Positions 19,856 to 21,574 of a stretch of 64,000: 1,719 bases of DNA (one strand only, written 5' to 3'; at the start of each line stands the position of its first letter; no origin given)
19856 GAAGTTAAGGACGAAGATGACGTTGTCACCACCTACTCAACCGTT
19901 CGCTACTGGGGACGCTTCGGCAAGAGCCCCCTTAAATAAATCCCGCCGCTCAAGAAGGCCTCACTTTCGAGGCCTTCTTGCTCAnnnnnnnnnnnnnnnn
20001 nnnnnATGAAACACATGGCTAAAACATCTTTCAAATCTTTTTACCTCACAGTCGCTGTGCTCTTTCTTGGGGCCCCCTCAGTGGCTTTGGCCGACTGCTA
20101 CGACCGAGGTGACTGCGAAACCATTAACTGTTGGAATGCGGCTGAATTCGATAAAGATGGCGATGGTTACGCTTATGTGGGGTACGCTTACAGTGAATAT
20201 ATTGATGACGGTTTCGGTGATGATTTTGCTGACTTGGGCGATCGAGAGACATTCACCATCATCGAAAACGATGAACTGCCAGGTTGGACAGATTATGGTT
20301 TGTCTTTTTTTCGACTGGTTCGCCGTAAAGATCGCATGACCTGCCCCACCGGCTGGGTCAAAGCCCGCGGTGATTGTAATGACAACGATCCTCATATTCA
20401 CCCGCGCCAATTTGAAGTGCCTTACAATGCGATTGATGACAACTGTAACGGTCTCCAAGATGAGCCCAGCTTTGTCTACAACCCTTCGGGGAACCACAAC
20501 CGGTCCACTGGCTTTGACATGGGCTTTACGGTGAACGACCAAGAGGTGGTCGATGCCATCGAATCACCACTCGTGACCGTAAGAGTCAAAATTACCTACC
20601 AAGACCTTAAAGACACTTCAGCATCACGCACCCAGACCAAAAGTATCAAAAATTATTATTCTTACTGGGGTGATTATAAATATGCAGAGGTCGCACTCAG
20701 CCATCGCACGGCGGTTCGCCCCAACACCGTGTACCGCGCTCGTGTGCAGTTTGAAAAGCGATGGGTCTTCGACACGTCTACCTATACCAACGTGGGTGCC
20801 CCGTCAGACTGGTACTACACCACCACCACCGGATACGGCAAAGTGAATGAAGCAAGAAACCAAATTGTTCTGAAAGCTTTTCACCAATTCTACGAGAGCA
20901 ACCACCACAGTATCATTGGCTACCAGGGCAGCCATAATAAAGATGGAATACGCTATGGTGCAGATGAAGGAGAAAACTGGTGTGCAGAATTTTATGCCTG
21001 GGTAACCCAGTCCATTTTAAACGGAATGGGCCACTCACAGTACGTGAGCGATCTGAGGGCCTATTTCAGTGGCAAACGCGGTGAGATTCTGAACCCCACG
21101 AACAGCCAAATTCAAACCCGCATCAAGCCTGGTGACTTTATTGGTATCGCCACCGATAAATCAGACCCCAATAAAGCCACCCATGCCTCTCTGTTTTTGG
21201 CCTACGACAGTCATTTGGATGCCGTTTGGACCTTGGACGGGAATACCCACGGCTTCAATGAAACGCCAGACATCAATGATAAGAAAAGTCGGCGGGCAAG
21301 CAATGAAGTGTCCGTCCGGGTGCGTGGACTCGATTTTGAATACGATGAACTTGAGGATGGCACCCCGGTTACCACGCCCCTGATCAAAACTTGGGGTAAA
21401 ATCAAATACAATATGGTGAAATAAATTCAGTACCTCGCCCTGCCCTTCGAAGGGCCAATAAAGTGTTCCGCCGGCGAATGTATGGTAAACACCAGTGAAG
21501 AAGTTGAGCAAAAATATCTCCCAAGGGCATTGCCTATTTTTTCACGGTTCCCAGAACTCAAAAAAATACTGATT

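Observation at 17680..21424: Tandem trio of secreted paralogs: MopE-like Cys motif plus a putative CHAP/NlpC-like Cys-His hydrolase, preceded by a truncated paralog lacking both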

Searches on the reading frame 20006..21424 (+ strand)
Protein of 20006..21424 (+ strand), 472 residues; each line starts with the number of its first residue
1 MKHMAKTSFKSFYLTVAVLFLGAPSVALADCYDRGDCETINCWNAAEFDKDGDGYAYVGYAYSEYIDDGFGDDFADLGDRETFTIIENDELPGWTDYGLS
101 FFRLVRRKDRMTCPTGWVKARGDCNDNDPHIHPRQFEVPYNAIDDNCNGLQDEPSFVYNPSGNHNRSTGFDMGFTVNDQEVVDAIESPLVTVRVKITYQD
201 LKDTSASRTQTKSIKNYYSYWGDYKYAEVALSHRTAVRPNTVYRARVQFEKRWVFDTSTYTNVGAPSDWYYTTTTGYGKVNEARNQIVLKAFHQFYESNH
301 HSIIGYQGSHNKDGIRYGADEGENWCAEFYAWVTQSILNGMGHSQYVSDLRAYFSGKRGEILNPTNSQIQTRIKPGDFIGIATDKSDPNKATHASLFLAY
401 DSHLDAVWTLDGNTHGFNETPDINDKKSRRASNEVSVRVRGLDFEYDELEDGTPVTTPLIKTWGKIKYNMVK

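Call 3: search_protein_families(library=pfam, proteins=[window:20006-21424:+], max_evalue=1)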
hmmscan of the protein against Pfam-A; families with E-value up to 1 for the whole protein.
window:20006-21424:+ (472 aa): 1 family
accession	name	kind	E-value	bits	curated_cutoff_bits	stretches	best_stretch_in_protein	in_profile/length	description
PF11617.13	Cu-binding_MopE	-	1e-10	42.1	27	1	123-153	1-30/30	Putative metal-binding motif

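Call 4: search_protein_families(library=ncbifam, proteins=[window:20006-21424:+], max_evalue=1)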
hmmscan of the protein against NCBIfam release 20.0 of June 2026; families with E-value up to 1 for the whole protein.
window:20006-21424:+ (472 aa): 0 families

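Call 7: search_solved_structures(query=window:20006-21424:+, max_evalue=10, show_alignments=2)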
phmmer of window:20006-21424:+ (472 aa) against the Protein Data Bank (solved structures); distinct sequences matched with E-value up to 10: 0.

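Call 8: find_homologous_proteins(query=window:20006-21424:+, max_evalue=0.001)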
Query window:20006-21424:+ (472 aa): 45 proteins with E <= 0.001 among 3023 candidates.
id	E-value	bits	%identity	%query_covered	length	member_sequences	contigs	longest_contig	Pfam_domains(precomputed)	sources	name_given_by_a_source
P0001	0.0e+0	1118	100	100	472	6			PF11617.14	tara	tara:strand:+ start:3987 stop:5405 length:1419 start_codon:yes stop_codon:yes gene_type:complete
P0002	3.1e-216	737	66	99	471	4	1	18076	PF11617.14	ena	-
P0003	2.0e-181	622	58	99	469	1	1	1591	PF11617.14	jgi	jgi:hypothetical protein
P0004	1.0e-103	366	42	92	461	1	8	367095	-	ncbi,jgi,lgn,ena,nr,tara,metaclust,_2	ncbi:MAG: hypothetical protein CMH56_01055 [Myxococcales bacterium]|nr:hypothetical protein [Myxococ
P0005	1.9e-91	325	42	86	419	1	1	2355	PF11617.14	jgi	jgi:hypothetical protein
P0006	6.2e-90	320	42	86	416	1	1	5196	PF11617.14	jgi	jgi:hypothetical protein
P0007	1.0e-82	297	40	82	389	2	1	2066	PF11617.14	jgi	jgi:hypothetical protein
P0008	8.6e-79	284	38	92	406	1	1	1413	PF11617.14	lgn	-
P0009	5.8e-77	277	36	90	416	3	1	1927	PF11617.14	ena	-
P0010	4.8e-74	268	41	85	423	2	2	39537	PF11617.14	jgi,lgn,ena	jgi:hypothetical protein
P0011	4.9e-72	261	37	92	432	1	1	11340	PF11617.14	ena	-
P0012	6.3e-72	261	37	90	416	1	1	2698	PF11617.14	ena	-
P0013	1.9e-63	233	37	85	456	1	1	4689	PF11617.14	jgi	-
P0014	2.0e-63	233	30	100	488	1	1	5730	PF11617.14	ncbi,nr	ncbi:MAG: putative metal-binding motif-containing protein [Gammaproteobacteria bacterium]|nr:putativ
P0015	1.8e-61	226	36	91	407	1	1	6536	PF11617.14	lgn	-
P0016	3.2e-61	226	32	93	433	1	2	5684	PF11617.14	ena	-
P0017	4.9e-60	222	32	98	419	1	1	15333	PF11617.14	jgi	jgi:hypothetical protein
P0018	2.4e-58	216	34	85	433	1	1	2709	PF11617.14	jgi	-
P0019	1.1e-56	211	34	92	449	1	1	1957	PF11617.14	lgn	-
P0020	5.5e-56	208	32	97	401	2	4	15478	PF11617.14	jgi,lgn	jgi:hypothetical protein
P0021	4.7e-55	205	39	69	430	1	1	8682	PF11617.14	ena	-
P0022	2.2e-54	203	34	86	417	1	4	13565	PF11617.14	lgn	-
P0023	3.8e-54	202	34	87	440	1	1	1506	PF11617.14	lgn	-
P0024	2.2e-52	196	37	73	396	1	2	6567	PF11617.14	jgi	jgi:hypothetical protein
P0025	4.6e-49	185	36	73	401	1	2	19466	PF11617.14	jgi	jgi:hypothetical protein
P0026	9.5e-49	184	32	91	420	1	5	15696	PF11617.14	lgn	-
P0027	3.8e-47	179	31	92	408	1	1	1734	PF11617.14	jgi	jgi:hypothetical protein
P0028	8.9e-46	175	36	72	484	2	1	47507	PF11617.14,PF05345.19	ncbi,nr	ncbi:MAG: putative metal-binding motif-containing protein [Proteobacteria bacterium]|nr:putative met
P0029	1.3e-39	154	29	80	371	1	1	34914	PF11617.14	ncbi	-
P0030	1.5e-39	154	31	81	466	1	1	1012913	PF11617.14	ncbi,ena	-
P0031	7.6e-39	152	33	65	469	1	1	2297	PF11617.14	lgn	-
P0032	3.6e-35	140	33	65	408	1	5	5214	PF11617.14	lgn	-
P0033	8.0e-26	109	31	54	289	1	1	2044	-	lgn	-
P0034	2.6e-22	97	39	38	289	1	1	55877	-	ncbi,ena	-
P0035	7.3e-19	86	58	8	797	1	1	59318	PF11617.14,PF24595.2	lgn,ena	-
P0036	5.4e-13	67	44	10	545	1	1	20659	PF11617.14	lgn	-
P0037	1.3e-12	65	60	10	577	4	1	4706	PF11617.14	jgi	jgi:uncharacterized repeat protein (TIGR03803 family)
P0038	7.9e-11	59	48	9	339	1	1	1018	PF11617.14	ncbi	ncbi:MAG: putative metal-binding motif-containing protein, partial [Fibrobacterota bacterium]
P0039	1.4e-10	59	38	13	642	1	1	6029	PF11617.14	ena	-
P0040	2.9e-10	58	51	9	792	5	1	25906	PF15418.13,PF11617.14,PF00415.25,PF13540.13,PF25384.2,PF25390.2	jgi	jgi:hypothetical protein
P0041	5.6e-10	57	55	8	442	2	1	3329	PF11617.14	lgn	-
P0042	3.6e-8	51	32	38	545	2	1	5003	PF11617.14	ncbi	-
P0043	1.2e-6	46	46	10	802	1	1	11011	PF11617.14,PF18962.8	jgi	jgi:hypothetical protein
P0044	8.4e-6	43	54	8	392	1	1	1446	PF11617.14,PF07648.21,PF00050.27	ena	-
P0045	5.5e-4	37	44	11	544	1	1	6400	PF01839.30,PF11617.14,PF13517.13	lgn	-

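Call 11: search_protein_families(library=pfam, alignment_id=A1, max_evalue=10)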
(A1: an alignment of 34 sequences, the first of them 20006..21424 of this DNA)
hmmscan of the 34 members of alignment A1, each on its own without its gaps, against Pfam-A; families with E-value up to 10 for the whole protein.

A. member 1, window:20006-21424:+ (472 aa): 1 family
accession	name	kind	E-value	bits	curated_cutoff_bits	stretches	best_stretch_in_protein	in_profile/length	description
PF11617.13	Cu-binding_MopE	-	1e-10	42.1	27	1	123-153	1-30/30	Putative metal-binding motif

B. families by the number of members that match (of 34 scanned): 35 families (the first 25 are shown)
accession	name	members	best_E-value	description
PF11617.13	Cu-binding_MopE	32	4.4e-11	Putative metal-binding motif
PF00041.27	fn3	5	0.0036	Fibronectin type III domain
PF16656.11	Pur_ac_phosph_N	4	0.038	Purple acid Phosphatase, N-terminal domain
PF13551.12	HTH_29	2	0.012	Winged helix-turn helix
PF02796.21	HTH_7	2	0.041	Helix-turn-helix domain of resolvase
PF16326.10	ABC_tran_CTD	2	0.047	ABC transporter C-terminal domain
PF00036.39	EF-hand_1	2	0.048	EF hand domain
PF13202.12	EF-hand_5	2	0.1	EF hand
PF13405.12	EF-hand_6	2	0.15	EF-hand domain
PF05345.18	He_PIG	1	2.1e-08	Putative Ig domain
PF08005.17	PHR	1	0.0024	PHR domain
PF03030.21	H_PPase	1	0.022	Inorganic H+ pyrophosphatase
PF19653.4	DUF6156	1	0.032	Family of unknown function (DUF6156)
PF06351.16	Allene_ox_cyc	1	0.035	Allene oxide cyclase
PF12019.13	GspH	1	0.036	Type II transport protein GspH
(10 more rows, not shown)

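Call 12: search_solved_structures(query=A1, max_evalue=10, show_alignments=3)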
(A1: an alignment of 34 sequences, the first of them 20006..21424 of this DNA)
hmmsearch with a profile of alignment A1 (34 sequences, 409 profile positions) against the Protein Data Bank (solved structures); distinct sequences matched with E-value up to 10: 5.
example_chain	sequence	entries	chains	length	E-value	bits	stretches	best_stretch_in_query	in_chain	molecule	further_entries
2vov_A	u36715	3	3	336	0.0007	21.8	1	78-108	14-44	SURFACE-ASSOCIATED PROTEIN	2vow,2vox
8aht_A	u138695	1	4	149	1.1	11.3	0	22-52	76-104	Calmodulin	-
5w7a_B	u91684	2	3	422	1.8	10.6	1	74-108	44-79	Acyloxyacyl hydrolase large subunit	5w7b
5w78_B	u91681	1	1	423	3.7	9.6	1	74-108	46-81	Acyloxyacyl hydrolase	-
5w7c_C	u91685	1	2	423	3.7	9.6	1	74-108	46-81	Acyloxyacyl hydrolase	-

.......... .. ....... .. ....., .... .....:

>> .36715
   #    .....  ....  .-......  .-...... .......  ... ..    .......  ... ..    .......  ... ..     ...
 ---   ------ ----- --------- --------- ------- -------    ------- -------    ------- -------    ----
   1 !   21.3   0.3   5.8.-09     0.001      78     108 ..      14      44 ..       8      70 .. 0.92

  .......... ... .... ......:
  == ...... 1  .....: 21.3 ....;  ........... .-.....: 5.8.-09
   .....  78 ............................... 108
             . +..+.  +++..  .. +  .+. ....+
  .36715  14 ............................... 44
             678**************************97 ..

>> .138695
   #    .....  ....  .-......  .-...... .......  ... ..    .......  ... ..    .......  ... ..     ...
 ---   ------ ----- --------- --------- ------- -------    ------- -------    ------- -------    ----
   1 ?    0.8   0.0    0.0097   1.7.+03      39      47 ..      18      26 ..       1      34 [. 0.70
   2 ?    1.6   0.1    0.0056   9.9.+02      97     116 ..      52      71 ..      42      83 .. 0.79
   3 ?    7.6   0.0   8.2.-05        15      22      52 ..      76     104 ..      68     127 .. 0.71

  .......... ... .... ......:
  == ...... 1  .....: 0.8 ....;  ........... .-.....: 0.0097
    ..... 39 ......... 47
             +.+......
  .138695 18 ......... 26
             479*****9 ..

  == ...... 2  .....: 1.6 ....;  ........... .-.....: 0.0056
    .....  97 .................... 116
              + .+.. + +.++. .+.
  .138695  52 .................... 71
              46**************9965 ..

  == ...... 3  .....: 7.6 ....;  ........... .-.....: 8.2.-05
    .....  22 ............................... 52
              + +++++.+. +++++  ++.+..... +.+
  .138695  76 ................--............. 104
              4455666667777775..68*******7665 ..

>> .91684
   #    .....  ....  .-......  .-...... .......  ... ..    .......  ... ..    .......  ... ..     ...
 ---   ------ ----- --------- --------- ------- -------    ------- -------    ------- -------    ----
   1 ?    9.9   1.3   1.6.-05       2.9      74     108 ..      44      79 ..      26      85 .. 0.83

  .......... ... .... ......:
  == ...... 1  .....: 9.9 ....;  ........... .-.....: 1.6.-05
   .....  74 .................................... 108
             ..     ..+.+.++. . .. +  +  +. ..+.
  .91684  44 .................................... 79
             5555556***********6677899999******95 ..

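Call 19: predict_structure(alignment_id=A1)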
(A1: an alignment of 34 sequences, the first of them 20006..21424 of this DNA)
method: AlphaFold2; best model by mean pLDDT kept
length: 472 residues; sequences in the alignment: 34
mean_pLDDT: 87.7   pTM: 0.86
mean pLDDT of the five models: 87.7, 85.1, 82.0, 81.3, 80.8
residues with pLDDT >= 90: 325; 70-90: 75; 50-70: 47; < 50: 25
segments of 3 or more residues with pLDDT < 50: 1-5, 22-24, 63-76
pLDDT, mean of each block of 10 residues (from residue 1): 48 53 51 64 92 90 46 52 82 57 84 90 95 95 95 97 95 97 98 97 96 95 93 82 98 92 97 97 98 96 89 87 92 98 96 98 98 98 92 97 98 91 84 92 95 97 98 97
secondary structure, 60 per line:
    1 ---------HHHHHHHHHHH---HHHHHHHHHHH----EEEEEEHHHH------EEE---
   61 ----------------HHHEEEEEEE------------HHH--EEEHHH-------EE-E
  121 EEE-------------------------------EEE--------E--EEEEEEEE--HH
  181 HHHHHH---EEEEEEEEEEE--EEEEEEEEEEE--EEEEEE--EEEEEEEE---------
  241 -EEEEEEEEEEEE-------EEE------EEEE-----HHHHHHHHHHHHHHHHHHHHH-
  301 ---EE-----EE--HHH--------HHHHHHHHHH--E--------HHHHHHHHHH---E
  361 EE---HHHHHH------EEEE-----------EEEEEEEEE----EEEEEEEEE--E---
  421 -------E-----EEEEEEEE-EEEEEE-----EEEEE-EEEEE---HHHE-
elements in order: H10-20 H24-34 E39-44 H45-48 E55-57 E80-86 E104-106 E120-123 E155-157 E169-176 H179-186 E190-200 E203-213 E216-221 E224-231 E242-253 E261-263 E270-273 H279-299 H326-335 H347-356 E360-362 H366-371 E378-381 E393-401 E406-414 E434-441 E443-448 E454-458 E460-464

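Call 22: fold_search(model_id=the predicted structure, library=pdb)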
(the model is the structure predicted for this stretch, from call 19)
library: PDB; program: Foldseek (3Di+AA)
matches with E <= 10: 1233; with E <= 0.001: 1
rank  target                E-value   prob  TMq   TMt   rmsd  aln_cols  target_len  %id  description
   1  5l2h_A                9.2e-04  1.00  0.17  0.68   3.8       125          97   14  Crystal Structure of W26A mutant of anti-EGFR Centyrin P54AR4-83v2 (released 2016-11-02)
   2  3qht_C                1.0e-03  1.00  0.15  0.57   5.3       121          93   16  Crystal Structure of the Monobody ySMB-1 bound to yeast SUMO (released 2011-05-11)
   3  2erj_F                1.4e-03  1.00  0.19  0.39   4.1       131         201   12  Crystal structure of the heterotrimeric interleukin-2 receptor in complex with interleukin-2 (released 2006-02-21)
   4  5l2h_D                2.1e-03  1.00  0.17  0.69   3.7       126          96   14  Crystal Structure of W26A mutant of anti-EGFR Centyrin P54AR4-83v2 (released 2016-11-02)
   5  7cg1_MODEL_1_A        2.4e-03  1.00  0.16  0.48   5.3       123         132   13  Solution structure of the sensor domain of the anti-sigma factor RsgI4 in Pseudobacteroides cellulosolvens (released 2021-06-30)
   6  5eh1                  2.4e-03  1.00  0.16  0.32  11.7       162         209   11  Crystal structure of the extracellular part of receptor 2 of human interferon gamma (released 2016-08-17)
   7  2gys_A                2.6e-03  0.99  0.16  0.19   7.5       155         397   14  2.7 A structure of the extracellular domains of the human beta common receptor involved in IL-3, IL-5, and GM-CSF sign (released 2006-06-20)
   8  7cg8_A                2.7e-03  1.00  0.15  0.51   6.6       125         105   12  Structure of the sensor domain (short construct) of the anti-sigma factor RsgI4 in Pseudobacteroides cellulosolvens (released 2021-06-30)
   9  5l2h_B                3.1e-03  1.00  0.17  0.69   3.7       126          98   14  Crystal Structure of W26A mutant of anti-EGFR Centyrin P54AR4-83v2 (released 2016-11-02)
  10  2ck2_A                3.3e-03  1.00  0.16  0.63   4.2       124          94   12  Structure of core-swapped mutant of fibronectin (released 2007-04-10)
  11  3qwq_B                3.3e-03  1.00  0.16  0.59   4.6       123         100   12  Crystal structure of the extracellular domain of the epidermal growth factor receptor in complex with an adnectin (released 2012-02-01)
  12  5oc7_B                3.3e-03  1.00  0.15  0.61   4.8       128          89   13  Crystal structure of the pleckstrin-homology domain of Bcr-Abl in complex with monobody Mb(Bcr-PH_4). (released 2017-12-27)
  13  9f00_C                3.9e-03  1.00  0.15  0.58   5.6       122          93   14  Complex between D-SH2 domain of ABL with monobody DAM27 (released 2024-12-25)
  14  2b5i_B                4.9e-03  1.00  0.18  0.40   4.3       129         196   11  cytokine receptor complex (released 2005-11-29)
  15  2ck2_B                5.5e-03  1.00  0.16  0.63   4.5       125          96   14  Structure of core-swapped mutant of fibronectin (released 2007-04-10)
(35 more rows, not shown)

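Call 28: find_encoding_contigs(protein=P0030, flank=8000, max_places=2)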
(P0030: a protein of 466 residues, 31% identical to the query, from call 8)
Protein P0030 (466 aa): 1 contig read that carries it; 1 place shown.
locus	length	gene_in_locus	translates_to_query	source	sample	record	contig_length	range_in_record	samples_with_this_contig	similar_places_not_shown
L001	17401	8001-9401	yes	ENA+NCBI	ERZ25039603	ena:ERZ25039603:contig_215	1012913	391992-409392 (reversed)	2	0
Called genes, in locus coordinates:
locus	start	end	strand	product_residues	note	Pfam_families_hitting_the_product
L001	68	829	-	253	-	PF00561:Abhydrolase_1 (weak), PF12697:Abhydrolase_6 (weak), PF12146:Hydrolase_4 (weak)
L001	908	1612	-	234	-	-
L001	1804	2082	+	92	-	PF05015:HigB-like_toxin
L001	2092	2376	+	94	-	PF13384:HTH_23 (weak), PF13560:HTH_31 (weak), PF01381:HTH_3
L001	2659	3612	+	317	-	-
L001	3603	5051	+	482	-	PF27061:Gasdermin_protease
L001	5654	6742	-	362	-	PF27098:Rv0959_3rd, PF13519:VWA_2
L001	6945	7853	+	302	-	-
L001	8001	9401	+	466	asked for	PF11617:Cu-binding_MopE (weak)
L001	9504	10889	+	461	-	PF00030:Crystall (faint)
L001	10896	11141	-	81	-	-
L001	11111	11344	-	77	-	-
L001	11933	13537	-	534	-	PF07992:Pyr_redox_2 (weak)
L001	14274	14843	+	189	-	PF00210:Ferritin, PF02915:Rubrerythrin (weak)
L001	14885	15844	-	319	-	PF02774:Semialdhyde_dhC (faint)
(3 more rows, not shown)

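Call 29: find_encoding_contigs(protein=P0028, flank=8000, max_places=2)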
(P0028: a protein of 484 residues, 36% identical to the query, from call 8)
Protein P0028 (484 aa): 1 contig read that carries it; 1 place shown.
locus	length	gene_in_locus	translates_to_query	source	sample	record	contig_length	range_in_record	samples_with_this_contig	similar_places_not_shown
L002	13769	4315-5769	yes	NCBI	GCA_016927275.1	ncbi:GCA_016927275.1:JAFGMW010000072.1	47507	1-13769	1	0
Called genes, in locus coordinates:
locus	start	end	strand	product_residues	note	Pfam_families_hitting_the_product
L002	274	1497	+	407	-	-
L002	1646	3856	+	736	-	-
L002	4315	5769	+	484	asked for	PF05345:He_PIG, PF11617:Cu-binding_MopE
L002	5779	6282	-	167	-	-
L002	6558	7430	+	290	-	PF01634:HisG, PF08029:HisG_C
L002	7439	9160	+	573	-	PF00155:Aminotran_1_2, PF00702:Hydrolase, PF12710:HAD (weak), PF13419:HAD_2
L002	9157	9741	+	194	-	PF00475:IGPD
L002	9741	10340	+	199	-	PF07685:GATase_3 (weak), PF00117:GATase, PF01174:SNO (weak)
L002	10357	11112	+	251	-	PF00977:His_biosynth, PF01207:Dus (faint), PF00478:IMPDH (faint), PF01180:DHO_dh (faint), PF05690:ThiG (faint), PF03060:NMO (weak)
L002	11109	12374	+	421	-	PF00977:His_biosynth, PF01502:PRA-CH, PF01503:PRA-PH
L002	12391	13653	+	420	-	PF00815:Histidinol_dh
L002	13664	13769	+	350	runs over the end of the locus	PF03590:AsnA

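Call 31: find_encoding_contigs(protein=P0010, flank=8000, max_places=2)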
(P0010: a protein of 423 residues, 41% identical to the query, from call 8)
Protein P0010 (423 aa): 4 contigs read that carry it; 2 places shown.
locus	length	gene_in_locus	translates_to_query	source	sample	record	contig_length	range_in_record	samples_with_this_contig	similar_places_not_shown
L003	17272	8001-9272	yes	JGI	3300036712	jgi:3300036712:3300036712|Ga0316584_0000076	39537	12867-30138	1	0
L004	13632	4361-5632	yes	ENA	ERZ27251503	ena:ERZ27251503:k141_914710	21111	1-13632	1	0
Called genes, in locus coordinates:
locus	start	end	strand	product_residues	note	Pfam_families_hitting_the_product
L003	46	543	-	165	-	-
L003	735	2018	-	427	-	PF00583:Acetyltransf_1 (faint)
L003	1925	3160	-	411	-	-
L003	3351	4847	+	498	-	PF13230:GATase_4 (weak), PF13522:GATase_6, PF13537:GATase_7, PF00156:Pribosyltran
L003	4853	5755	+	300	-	PF00892:EamA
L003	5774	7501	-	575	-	PF03160:Calx-beta (weak), PF12708:Pect-lyase_RHGA_epim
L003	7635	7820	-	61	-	-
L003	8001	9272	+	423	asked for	PF11617:Cu-binding_MopE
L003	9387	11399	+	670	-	PF00580:UvrD-helicase, PF13245:AAA_19, PF13604:AAA_30 (faint), PF13361:UvrD_C, PF13538:UvrD_C_2 (faint)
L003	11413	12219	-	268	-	-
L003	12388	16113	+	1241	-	PF13569:DUF4132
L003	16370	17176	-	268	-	PF13489:Methyltransf_23, PF08241:Methyltransf_11, PF08242:Methyltransf_12, PF13649:Methyltransf_25 (weak)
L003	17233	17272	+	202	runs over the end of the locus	-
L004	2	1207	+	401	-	?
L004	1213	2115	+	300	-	PF00892:EamA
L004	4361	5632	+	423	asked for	PF11617:Cu-binding_MopE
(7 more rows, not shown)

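Call 32: find_encoding_contigs(protein=P0034, flank=8000, max_places=2)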
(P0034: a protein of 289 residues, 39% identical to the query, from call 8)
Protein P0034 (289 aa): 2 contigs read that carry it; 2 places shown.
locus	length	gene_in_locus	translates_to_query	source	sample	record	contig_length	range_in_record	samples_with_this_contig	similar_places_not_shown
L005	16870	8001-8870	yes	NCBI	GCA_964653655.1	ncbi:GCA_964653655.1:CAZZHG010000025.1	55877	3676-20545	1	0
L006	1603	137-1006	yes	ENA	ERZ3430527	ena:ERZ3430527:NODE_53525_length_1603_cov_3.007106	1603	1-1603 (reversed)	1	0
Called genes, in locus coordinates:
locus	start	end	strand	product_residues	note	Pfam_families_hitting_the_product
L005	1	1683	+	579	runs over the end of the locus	PF00270:DEAD, PF04851:ResIII, PF18766:SWI2_SNF2 (weak), PF00271:Helicase_C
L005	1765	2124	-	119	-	-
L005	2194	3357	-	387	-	-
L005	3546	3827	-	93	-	PF11160:Hva1_TUDOR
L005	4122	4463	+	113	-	PF02600:DsbB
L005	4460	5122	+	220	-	PF13462:Thioredoxin_4, PF01323:DSBA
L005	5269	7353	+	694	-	PF07732:Cu-oxidase_3, PF00394:Cu-oxidase, PF07731:Cu-oxidase_2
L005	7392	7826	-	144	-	PF00226:DnaJ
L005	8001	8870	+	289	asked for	-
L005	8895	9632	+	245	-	PF01988:VIT1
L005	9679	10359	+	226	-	PF10677:DUF2490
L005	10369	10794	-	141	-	-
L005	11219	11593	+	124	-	-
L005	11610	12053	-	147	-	PF00376:MerR, PF13411:MerR_1, PF09278:MerR-DNA-bind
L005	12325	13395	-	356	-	PF00022:Actin (weak), PF06723:MreB_Mbl, PF00012:HSP70, PF11104:PilM_2 (faint), PF14450:FtsA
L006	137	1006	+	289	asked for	-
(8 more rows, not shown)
